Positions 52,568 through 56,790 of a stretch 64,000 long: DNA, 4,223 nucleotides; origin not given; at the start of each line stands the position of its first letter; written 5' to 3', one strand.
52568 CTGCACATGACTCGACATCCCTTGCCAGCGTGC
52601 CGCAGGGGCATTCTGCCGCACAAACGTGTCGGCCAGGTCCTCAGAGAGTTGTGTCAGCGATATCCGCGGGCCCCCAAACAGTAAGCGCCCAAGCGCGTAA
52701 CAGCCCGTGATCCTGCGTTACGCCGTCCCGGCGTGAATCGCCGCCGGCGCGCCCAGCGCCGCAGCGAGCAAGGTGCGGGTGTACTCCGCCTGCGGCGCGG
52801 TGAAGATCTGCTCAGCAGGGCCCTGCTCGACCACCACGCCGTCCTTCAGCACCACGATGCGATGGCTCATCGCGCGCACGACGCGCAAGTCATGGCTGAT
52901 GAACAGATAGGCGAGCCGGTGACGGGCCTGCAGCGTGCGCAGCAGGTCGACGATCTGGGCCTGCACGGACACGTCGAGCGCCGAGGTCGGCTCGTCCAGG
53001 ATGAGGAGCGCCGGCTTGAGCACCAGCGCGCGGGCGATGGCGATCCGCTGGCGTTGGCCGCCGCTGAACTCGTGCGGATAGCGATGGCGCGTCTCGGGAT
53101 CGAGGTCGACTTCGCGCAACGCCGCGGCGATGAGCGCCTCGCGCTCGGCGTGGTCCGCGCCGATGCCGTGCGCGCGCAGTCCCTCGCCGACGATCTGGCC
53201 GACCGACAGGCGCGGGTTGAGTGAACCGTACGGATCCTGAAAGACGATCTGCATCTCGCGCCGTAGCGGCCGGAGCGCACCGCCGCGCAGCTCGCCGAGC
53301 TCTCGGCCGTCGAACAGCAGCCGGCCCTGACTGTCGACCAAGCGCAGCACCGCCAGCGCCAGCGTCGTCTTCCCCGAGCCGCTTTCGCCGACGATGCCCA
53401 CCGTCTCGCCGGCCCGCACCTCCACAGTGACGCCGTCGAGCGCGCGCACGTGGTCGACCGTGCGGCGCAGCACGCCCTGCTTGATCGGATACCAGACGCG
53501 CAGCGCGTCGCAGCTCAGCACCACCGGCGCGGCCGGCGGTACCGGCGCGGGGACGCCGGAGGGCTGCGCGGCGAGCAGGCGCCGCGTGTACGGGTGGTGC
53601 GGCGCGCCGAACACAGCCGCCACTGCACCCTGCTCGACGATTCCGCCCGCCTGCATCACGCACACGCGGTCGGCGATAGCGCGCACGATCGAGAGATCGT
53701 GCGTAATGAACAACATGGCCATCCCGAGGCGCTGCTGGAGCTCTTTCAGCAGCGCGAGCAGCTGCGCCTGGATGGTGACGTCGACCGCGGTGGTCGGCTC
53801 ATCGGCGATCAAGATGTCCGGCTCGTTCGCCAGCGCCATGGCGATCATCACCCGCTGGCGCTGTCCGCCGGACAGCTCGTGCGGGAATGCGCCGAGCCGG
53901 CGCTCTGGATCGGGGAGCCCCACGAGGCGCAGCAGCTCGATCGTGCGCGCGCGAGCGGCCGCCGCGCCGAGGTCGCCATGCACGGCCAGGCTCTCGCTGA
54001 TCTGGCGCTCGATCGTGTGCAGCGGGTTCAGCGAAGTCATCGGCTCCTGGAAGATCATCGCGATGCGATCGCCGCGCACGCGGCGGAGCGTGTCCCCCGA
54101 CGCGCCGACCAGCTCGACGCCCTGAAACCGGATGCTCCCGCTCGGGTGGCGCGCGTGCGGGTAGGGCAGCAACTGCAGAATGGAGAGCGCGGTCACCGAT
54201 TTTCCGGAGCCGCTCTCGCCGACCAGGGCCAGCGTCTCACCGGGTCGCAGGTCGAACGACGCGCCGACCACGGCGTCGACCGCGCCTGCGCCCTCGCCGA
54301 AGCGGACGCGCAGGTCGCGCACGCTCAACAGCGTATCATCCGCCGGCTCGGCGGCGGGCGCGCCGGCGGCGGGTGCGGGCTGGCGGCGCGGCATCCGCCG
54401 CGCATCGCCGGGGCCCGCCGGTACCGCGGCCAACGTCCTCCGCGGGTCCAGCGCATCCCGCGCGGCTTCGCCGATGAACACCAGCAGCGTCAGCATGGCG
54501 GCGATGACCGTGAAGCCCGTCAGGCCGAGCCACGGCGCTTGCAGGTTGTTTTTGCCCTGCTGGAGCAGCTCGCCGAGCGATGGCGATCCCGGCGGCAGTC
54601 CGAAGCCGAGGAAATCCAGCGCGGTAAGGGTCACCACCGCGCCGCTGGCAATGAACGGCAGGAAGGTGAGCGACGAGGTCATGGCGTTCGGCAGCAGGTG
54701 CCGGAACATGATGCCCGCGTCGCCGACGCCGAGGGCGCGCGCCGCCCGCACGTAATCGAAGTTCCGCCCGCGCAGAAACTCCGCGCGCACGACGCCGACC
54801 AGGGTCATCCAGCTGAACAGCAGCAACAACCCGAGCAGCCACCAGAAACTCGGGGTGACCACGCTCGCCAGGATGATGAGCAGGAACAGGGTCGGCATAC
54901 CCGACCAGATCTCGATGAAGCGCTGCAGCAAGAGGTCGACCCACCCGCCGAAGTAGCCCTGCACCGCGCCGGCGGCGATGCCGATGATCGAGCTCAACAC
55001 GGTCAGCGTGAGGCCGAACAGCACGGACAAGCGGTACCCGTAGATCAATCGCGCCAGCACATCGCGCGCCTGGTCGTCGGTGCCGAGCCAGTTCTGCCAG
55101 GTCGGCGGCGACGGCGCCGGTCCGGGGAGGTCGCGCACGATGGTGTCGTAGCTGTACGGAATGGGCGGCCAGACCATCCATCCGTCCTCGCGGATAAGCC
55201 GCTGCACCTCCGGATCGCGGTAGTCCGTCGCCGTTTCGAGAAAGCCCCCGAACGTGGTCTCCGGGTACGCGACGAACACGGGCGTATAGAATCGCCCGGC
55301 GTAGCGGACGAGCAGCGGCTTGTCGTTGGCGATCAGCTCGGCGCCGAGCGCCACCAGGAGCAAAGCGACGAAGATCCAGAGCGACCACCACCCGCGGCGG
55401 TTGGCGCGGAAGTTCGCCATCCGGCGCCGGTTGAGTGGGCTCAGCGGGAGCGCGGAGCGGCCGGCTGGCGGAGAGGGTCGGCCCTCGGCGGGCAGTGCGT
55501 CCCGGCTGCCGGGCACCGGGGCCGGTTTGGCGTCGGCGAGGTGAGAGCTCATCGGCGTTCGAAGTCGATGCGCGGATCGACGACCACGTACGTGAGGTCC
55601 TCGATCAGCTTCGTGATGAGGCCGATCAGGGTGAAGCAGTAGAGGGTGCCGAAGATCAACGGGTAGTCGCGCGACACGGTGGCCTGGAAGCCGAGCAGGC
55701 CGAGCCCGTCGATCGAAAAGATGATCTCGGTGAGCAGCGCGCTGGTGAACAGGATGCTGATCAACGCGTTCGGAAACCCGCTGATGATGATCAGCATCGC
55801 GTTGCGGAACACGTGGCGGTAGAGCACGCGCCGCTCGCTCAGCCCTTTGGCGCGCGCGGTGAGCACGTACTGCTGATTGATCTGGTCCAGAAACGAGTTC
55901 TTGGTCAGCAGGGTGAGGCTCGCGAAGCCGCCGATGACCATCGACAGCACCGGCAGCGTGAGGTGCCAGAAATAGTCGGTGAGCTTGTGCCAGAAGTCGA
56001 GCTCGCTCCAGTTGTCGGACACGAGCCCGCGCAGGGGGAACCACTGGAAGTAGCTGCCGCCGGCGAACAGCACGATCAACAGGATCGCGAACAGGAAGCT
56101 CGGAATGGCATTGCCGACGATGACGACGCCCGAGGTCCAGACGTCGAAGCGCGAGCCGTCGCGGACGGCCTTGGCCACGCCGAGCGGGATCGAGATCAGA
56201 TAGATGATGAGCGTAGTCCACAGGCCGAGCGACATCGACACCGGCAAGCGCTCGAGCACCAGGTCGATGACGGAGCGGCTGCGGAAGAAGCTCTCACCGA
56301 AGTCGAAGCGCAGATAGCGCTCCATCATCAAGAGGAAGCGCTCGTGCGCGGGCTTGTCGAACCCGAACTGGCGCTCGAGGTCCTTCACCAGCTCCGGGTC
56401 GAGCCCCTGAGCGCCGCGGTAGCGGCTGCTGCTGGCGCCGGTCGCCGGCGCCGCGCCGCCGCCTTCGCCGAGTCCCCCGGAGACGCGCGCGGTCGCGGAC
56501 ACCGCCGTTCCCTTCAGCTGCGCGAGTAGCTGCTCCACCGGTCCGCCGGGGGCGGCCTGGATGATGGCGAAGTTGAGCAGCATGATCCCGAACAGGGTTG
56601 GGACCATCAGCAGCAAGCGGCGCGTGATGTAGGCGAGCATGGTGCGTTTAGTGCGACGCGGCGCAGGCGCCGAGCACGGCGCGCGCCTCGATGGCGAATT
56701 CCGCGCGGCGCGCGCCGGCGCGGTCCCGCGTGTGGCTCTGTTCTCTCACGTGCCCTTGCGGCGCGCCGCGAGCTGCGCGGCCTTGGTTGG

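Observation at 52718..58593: yejABEF-type peptide/microcin ABC importer with YejE permease and YejF double-ATPase encoded as one continuous ORF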

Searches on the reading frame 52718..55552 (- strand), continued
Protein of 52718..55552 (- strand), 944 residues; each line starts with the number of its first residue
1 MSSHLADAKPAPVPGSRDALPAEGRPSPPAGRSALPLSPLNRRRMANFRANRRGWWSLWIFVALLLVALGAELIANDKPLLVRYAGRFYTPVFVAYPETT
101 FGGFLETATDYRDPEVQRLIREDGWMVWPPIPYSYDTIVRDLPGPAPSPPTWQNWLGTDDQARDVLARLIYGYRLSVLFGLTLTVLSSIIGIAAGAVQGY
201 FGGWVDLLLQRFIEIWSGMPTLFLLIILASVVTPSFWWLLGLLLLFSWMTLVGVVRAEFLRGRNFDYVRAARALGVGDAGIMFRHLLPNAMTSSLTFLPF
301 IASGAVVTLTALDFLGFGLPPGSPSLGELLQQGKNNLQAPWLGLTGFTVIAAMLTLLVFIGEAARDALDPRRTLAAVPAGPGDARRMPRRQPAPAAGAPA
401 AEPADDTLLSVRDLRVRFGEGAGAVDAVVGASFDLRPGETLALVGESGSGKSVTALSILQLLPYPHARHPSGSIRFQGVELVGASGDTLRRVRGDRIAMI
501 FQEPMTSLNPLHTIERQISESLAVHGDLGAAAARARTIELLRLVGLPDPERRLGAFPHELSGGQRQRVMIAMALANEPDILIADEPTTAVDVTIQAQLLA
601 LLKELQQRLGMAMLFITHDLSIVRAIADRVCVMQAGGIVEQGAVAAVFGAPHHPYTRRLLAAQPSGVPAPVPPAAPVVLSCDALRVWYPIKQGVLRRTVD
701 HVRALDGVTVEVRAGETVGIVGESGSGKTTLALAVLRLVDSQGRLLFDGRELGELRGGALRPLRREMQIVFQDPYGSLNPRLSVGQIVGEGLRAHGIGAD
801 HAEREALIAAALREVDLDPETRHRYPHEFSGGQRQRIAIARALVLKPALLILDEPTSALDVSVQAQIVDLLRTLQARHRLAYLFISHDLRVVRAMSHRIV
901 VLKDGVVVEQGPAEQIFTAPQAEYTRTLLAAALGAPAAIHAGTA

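Call 45: predict_structure(alignment_id=A1)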
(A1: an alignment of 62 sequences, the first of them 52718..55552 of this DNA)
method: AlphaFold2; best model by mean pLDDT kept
length: 944 residues; sequences in the alignment: 62
mean_pLDDT: 72.9   pTM: 0.62
mean pLDDT of the five models: 72.9, 71.4, 70.4, 65.1, 64.9
residues with pLDDT >= 90: 243; 70-90: 334; 50-70: 208; < 50: 159
segments of 3 or more residues with pLDDT < 50: 1-35, 76-78, 96-109, 126-142, 153-160, 202-225, 227-231, 315-322, 376-403, 935-944
pLDDT, mean of each block of 10 residues (from residue 1): 30 32 34 49 76 85 76 52 57 49 35 57 48 37 50 49 60 67 64 55 45 43 48 55 64 65 74 85 78 66 60 50 59 66 72 77 70 46 30 30 67 91 84 93 87 90 83 91 85 79 66 86 81 92 88 79 84 87 76 75 87 88 87 92 92 89 79 92 88 61 88 96 86 89 91 81 91 77 91 90 95 94 84 91 95 82 86 94 90 93 93 91 88 50 32
secondary structure, 60 per line:
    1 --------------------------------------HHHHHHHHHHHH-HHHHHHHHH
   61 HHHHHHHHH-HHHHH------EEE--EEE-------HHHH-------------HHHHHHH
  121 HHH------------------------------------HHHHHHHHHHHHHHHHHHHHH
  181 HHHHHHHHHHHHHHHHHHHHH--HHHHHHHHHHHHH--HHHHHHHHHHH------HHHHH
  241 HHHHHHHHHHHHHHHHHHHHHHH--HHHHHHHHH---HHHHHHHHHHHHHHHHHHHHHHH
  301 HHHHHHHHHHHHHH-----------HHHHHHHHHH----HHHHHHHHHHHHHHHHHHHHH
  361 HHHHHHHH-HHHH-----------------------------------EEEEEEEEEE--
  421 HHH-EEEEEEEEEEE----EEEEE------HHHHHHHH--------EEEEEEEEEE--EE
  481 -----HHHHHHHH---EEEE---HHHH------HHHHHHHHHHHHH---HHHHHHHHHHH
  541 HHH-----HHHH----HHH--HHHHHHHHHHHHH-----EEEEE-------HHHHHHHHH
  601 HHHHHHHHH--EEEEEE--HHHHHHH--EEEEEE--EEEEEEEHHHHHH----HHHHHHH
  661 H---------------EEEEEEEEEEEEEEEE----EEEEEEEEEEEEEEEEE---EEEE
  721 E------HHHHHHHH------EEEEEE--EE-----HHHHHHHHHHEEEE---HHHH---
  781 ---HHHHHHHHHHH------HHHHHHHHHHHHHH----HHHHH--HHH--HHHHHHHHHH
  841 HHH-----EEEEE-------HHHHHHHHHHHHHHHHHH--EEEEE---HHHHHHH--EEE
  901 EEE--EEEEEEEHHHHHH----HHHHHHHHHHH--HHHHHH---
elements in order (helices of 4 or more, strands of 3 or more residues): H39-50 H52-69 H71-75 E82-84 E87-89 H97-100 H114-123 H160-201 H204-216 H219-229 H236-263 H266-274 H278-314 H326-335 H340-368 H370-373 E409-418 E425-435 E440-444 H451-458 E467-476 H486-493 E497-500 H504-507 H514-526 H530-543 H549-552 H562-574 E580-584 H592-609 E612-617 H620-626 E629-634 E637-643 H644-649 H654-661 E677-692 E697-713 E717-721 H728-735 E742-747 H757-766 E767-770 H774-777 H784-794 H801-814 H819-823 H831-843 E849-853 H861-878 E881-885 H889-895 E898-903 E906-912 H913-918 H923-933 H936-941

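Call 49: fold_search(model_id=the predicted structure, library=pdb)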
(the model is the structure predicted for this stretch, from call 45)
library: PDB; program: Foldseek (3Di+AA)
matches with E <= 10: 1499; with E <= 0.001: 1235
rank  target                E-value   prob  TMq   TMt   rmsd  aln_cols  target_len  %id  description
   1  8j5q_D                2.0e-47  1.00  0.49  0.72   6.8       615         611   43  Cryo-EM structure of Mycobacterium tuberculosis OppABCD in the pre-translocation state (released 2024-04-03)
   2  8j5r_D                2.4e-46  1.00  0.48  0.72   5.8       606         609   43  Cryo-EM structure of Mycobacterium tuberculosis OppABCD in the resting state (released 2024-04-03)
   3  8j5s_D                1.7e-45  1.00  0.52  0.79   6.1       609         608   42  Cryo-EM structure of Mycobacterium tuberculosis OppABCD in the pre-catalytic intermediate state (released 2024-04-03)
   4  8wda_D                1.5e-43  1.00  0.49  0.84   3.9       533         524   46  Cryo-EM structure of the substrate-bound DppABCD complex (released 2024-09-18)
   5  8wdb_D                6.9e-43  1.00  0.50  0.88   3.9       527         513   45  Cryo-EM structure of the ATP-bound DppABCD complex (released 2024-09-18)
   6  8xfc_D                1.9e-41  1.00  0.49  0.86   4.0       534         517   46  Cryo-EM structure of the ATP-bound Mtb DppABCD with the D445A mutation of DppA (released 2024-09-18)
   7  8wd9_D                9.5e-41  1.00  0.49  0.85   4.0       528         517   46  Cryo-EM structure of Mycobacterium tuberculosis DppABCD in apo form (released 2024-09-18)
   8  8s7v_K                1.6e-27  1.00  0.45  0.77   4.6       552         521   22  Methyl-coenzyme M reductase activation complex binding to the A2 component (released 2025-02-26)
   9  7zk5                  5.6e-26  1.00  0.43  0.35  24.0      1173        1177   16  ABCB1 L335C mutant (mABCB1) in the outward facing state bound to AAC (released 2023-04-26)
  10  7zk8                  2.9e-25  1.00  0.45  0.37  21.9      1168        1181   16  ABCB1 L971C mutant (mABCB1) in the outward facing state bound to AAC (released 2023-04-26)
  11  7zka                  3.6e-25  1.00  0.44  0.36  22.5      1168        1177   16  ABCB1 V978C mutant (mABCB1) in the outward facing state bound to AAC (released 2023-04-26)
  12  7zk4                  1.1e-24  1.00  0.43  0.36  24.2      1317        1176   15  The ABCB1 L335C mutant (mABCB1) in the outward facing state (released 2023-04-26)
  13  5ko2_A                2.1e-24  1.00  0.33  0.28  23.1      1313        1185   15  Mouse pgp 34 linker deleted mutant Hg derivative (released 2016-11-30)
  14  6fn4_A                8.1e-24  1.00  0.44  0.36  22.2      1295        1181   15  Apo form of UIC2 Fab complex of human-mouse chimeric ABCB1 (ABCB1HM) (released 2018-02-21)
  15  8avy                  1.1e-23  1.00  0.44  0.36  24.1      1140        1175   16  The ABCB1 L335C mutant (mABCB1) in the Apo state (released 2023-09-06)
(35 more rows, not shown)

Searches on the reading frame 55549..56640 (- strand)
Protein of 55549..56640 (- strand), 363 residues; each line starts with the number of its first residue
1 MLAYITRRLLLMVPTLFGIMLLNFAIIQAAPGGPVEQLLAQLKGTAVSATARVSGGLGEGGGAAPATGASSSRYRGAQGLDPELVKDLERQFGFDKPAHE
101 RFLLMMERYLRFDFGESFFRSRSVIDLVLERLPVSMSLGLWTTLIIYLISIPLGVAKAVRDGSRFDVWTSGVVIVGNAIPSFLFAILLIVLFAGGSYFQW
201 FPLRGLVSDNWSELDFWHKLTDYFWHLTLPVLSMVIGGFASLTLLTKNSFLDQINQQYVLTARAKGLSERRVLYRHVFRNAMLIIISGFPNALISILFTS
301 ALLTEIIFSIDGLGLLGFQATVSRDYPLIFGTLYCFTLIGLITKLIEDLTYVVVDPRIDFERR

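Call 4: search_protein_families(library=pfam, proteins=[window:55549-56640:-], max_evalue=0.001)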
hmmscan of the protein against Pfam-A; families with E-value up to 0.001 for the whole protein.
window:55549-56640:- (363 aa): 2 families
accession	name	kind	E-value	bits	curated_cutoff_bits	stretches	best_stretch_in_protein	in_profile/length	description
PF00528.27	BPD_transp_1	-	5.7e-35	121.1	26.4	1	151-358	2-182/184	Binding-protein-dependent transport system inner membrane component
PF19300.4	BPD_transp_1_N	-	0.00058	20.5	23.8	0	114-138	89-113/114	Binding-prot-dependent transport system membrane comp, N-term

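Call 5: search_protein_families(library=ncbifam, proteins=[window:55549-56640:-], max_evalue=0.001)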
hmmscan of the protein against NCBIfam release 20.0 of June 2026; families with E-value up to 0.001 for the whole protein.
window:55549-56640:- (363 aa): 15 families
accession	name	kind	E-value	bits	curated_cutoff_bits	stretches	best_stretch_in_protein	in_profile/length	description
NF011712.0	PRK15133.1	subfamily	3.9e-165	549.2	445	1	1-363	1-364/364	microcin C ABC transporter permease YejB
NF045470.1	Opp2B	equivalog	2.5e-58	197.7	350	1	84-358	43-299/300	nickel ABC transporter permease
NF045472.1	Opp4B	equivalog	3.4e-58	197.4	450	1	78-358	42-318/319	oligopeptide ABC transporter permease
NF045469.1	Opp1B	equivalog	7.3e-51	173.5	380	2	81-358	48-306/307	nickel/cobalt ABC transporter permease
TIGR02789.1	nickel_nikB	equivalog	1.6e-50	172.3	447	1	82-359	48-307/314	nickel ABC transporter permease subunit NikB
NF045471.1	Opp3B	equivalog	5e-46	157.5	480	1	73-359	34-303/308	oligopeptide ABC transporter permease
NF007008.0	PRK09471.1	equivalog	2.4e-45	155.3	388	1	70-359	31-305/306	oligopeptide ABC transporter permease OppB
NF008161.0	PRK10914.1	equivalog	3.1e-44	151.5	590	2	75-360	39-337/339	dipeptide ABC transporter permease DppB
NF007677.0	PRK10352.1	equivalog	1.6e-42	145.7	433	1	83-359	49-307/314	nickel ABC transporter permease subunit NikB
NF043081.1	MMSYN1_0165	equivalog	1.4e-38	132.9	350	1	121-360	164-386/388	oligopeptide ABC transporter permease OppB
NF011661.0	PRK15081.1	equivalog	3.1e-34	118.8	463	1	76-360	39-305/306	glutathione ABC transporter permease GsiC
NF011690.0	PRK15110.1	equivalog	1.2e-25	90.7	432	1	101-355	43-310/321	putrescine export ABC transporter permease SapB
NF045475.1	Opp3C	equivalog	8e-08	31.8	450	1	231-320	194-278/328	oligopeptide ABC transporter permease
NF011596.0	PRK15021.1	subfamily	2e-07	30.4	439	1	223-306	203-282/341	microcin C ABC transporter permease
NF045474.1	Opp2C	equivalog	3.1e-06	27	300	0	231-287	106-162/236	nickel transporter permease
